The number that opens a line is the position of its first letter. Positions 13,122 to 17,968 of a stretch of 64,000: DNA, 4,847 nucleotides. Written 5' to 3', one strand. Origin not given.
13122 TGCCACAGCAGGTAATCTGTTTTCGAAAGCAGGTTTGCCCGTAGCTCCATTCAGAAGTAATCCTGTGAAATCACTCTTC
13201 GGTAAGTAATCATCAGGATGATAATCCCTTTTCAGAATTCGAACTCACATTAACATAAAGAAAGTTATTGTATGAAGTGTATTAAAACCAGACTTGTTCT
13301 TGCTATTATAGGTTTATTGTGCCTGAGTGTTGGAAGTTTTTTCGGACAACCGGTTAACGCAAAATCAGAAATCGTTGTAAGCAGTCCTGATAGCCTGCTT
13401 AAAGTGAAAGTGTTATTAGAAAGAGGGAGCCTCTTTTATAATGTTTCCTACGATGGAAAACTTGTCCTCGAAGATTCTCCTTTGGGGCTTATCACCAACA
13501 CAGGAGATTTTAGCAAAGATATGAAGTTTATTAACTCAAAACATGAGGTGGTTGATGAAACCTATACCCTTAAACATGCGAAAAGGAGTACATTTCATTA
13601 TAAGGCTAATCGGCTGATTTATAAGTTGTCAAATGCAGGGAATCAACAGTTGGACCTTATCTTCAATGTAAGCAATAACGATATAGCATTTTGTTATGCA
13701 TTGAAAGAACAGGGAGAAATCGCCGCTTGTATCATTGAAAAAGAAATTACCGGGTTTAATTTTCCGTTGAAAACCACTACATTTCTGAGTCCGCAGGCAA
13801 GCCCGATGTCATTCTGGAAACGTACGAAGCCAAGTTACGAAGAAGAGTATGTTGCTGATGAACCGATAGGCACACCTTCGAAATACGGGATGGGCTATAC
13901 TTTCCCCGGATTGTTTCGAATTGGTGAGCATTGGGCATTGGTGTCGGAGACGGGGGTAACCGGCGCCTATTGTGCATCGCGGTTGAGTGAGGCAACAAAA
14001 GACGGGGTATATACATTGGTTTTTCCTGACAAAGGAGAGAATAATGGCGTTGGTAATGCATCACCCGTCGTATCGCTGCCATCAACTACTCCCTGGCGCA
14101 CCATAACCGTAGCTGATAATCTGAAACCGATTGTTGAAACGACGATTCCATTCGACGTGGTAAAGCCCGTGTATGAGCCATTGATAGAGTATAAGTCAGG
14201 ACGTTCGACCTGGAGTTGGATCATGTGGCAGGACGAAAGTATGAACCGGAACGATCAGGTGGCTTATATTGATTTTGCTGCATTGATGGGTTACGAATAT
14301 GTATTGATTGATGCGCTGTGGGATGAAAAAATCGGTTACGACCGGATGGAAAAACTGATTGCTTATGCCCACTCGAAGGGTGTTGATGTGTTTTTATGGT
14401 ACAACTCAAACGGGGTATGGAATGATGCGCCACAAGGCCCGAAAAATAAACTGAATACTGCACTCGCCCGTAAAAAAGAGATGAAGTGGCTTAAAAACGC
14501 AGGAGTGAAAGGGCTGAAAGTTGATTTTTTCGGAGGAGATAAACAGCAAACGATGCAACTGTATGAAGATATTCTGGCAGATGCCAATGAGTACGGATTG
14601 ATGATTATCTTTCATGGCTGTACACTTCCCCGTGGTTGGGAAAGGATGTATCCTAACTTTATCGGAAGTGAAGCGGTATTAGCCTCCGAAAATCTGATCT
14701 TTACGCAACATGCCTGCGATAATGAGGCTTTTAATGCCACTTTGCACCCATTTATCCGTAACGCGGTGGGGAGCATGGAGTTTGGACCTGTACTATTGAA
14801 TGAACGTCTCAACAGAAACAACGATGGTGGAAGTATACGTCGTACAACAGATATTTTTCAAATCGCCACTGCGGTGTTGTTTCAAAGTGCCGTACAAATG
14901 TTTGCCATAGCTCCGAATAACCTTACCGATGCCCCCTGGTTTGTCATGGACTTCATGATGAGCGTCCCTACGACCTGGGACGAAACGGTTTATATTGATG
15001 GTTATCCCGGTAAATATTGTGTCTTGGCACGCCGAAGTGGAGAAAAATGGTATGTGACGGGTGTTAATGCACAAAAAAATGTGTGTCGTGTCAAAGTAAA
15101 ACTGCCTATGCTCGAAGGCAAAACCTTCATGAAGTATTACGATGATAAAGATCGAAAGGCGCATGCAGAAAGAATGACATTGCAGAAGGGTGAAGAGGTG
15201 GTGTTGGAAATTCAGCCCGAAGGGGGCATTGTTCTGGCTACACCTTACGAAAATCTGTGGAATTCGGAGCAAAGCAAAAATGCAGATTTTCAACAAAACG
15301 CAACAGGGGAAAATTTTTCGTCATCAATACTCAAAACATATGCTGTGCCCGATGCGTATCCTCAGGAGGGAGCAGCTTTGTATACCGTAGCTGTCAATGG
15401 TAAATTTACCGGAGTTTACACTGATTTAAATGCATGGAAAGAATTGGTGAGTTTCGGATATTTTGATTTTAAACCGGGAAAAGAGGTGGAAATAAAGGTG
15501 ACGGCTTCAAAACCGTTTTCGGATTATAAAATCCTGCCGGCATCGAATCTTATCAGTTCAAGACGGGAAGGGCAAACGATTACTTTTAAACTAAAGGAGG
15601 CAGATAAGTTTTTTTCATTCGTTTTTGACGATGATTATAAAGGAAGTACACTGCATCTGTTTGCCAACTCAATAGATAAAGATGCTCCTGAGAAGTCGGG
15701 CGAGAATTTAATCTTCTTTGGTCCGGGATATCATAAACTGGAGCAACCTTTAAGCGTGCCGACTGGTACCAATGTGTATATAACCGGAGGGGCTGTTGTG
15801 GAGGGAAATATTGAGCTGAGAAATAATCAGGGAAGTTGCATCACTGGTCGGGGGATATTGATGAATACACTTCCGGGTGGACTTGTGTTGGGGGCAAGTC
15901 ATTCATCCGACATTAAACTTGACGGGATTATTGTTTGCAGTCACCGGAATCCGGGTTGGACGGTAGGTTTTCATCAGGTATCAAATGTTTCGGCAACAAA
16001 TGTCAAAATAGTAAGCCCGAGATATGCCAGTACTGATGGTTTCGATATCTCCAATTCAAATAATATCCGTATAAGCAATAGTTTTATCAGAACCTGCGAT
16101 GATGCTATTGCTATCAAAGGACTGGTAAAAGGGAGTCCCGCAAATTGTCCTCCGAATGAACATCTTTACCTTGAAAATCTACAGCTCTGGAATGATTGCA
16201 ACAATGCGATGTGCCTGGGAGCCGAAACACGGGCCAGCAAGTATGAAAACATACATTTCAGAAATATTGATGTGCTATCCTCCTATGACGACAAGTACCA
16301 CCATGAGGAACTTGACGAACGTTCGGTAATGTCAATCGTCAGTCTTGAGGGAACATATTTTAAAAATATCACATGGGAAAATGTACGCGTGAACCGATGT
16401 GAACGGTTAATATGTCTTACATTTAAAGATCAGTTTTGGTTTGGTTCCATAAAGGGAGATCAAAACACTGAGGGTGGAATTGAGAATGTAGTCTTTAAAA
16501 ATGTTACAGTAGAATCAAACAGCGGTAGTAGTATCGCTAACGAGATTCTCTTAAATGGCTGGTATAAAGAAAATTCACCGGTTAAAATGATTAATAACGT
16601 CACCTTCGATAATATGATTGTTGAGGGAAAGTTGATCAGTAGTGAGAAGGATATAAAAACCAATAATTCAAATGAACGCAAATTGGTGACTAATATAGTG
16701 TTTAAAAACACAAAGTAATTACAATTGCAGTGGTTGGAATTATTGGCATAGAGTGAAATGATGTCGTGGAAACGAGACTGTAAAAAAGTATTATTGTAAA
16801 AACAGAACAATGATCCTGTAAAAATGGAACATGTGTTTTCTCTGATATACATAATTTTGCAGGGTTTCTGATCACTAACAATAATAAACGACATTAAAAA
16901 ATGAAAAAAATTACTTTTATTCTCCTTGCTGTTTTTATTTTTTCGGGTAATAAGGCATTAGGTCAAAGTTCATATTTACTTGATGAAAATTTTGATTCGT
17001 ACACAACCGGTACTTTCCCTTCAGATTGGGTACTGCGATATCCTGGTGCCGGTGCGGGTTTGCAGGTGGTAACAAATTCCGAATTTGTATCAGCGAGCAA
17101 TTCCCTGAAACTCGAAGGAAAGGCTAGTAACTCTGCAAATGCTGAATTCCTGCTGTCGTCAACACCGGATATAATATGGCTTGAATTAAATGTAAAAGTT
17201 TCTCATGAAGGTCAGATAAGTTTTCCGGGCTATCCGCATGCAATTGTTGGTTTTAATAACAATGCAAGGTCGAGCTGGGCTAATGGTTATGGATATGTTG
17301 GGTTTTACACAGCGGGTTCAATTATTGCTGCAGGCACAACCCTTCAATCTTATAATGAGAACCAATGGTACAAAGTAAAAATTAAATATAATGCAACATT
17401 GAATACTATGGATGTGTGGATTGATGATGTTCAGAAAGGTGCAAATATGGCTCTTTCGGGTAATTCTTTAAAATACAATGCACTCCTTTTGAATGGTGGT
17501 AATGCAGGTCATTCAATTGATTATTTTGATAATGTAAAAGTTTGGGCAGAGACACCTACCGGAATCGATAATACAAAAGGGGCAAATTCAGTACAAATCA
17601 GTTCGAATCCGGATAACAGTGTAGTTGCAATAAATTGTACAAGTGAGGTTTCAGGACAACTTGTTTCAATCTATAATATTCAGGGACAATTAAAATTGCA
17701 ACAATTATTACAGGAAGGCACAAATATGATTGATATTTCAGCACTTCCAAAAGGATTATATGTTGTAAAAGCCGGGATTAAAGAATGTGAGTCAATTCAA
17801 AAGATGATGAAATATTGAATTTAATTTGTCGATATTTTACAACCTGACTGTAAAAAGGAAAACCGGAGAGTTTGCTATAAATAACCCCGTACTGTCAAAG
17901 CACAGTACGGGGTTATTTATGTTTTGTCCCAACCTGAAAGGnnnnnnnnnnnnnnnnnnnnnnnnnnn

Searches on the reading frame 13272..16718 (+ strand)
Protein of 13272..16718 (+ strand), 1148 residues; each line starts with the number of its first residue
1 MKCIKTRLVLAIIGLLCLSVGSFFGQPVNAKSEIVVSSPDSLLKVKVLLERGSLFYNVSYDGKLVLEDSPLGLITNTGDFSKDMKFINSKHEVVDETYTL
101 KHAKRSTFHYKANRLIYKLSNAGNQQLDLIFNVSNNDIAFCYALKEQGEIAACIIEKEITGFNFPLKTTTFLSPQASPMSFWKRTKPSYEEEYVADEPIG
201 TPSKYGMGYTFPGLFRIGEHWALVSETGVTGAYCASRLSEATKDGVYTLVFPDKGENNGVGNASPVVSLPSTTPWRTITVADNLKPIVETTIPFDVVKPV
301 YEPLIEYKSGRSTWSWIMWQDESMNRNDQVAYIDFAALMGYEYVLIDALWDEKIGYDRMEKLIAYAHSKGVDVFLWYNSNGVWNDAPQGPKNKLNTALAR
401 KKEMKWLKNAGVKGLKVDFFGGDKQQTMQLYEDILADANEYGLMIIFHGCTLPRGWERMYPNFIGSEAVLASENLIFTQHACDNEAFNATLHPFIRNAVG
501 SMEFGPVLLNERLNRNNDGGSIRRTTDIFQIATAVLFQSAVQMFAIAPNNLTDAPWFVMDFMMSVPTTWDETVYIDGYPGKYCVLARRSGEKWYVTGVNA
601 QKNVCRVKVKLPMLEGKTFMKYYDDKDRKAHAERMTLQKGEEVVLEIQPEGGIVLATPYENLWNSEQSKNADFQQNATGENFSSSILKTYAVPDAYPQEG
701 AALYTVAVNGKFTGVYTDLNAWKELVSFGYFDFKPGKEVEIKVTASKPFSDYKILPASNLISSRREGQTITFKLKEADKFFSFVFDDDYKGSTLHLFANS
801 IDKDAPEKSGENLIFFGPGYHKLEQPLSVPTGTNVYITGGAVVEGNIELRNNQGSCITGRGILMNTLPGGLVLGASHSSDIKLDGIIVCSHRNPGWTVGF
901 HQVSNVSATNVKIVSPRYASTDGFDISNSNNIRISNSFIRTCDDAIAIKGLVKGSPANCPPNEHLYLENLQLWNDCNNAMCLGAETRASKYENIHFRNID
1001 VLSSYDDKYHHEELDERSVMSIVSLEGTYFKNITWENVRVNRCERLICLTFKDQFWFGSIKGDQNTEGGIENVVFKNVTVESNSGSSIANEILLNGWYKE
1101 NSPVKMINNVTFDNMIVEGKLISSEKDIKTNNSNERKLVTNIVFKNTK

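Call 13: search_protein_families(library=pfam, proteins=[window:13272-16718:+], max_evalue=0.001)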
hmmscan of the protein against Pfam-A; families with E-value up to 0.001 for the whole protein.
window:13272-16718:+ (1148 aa): 5 families
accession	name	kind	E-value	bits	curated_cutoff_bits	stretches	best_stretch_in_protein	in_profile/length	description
PF10566.15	Glyco_hydro_97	-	4.5e-69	233.3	32.5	1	308-566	6-275/275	Glycoside hydrolase 97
PF14508.12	GH97_N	-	4.5e-54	183.8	25.3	1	36-299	1-229/229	Glycosyl-hydrolase 97 N-terminal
PF14509.12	GH97_C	-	6.1e-18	65.3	25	1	568-655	1-94/97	Glycosyl-hydrolase 97 C-terminal, oligomerisation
PF00295.23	Glyco_hydro_28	-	9.7e-09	35.2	22.9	1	833-949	59-169/324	Glycosyl hydrolases family 28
PF22442.2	Gp49_Pectate_lyase_like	-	0.0002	21.1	27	1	908-1012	21-126/267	Gp49, pectin lyase-like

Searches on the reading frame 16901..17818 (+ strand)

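Call 13: search_protein_families(library=pfam, proteins=[window:16901-17818:+], max_evalue=0.001)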
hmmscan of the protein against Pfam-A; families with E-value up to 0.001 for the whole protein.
window:16901-17818:+ (305 aa): 1 family
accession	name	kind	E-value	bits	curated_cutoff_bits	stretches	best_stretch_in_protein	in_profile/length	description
PF18962.6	Por_Secre_tail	-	2.1e-09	38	27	1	236-302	4-73/75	Secretion system C-terminal sorting domain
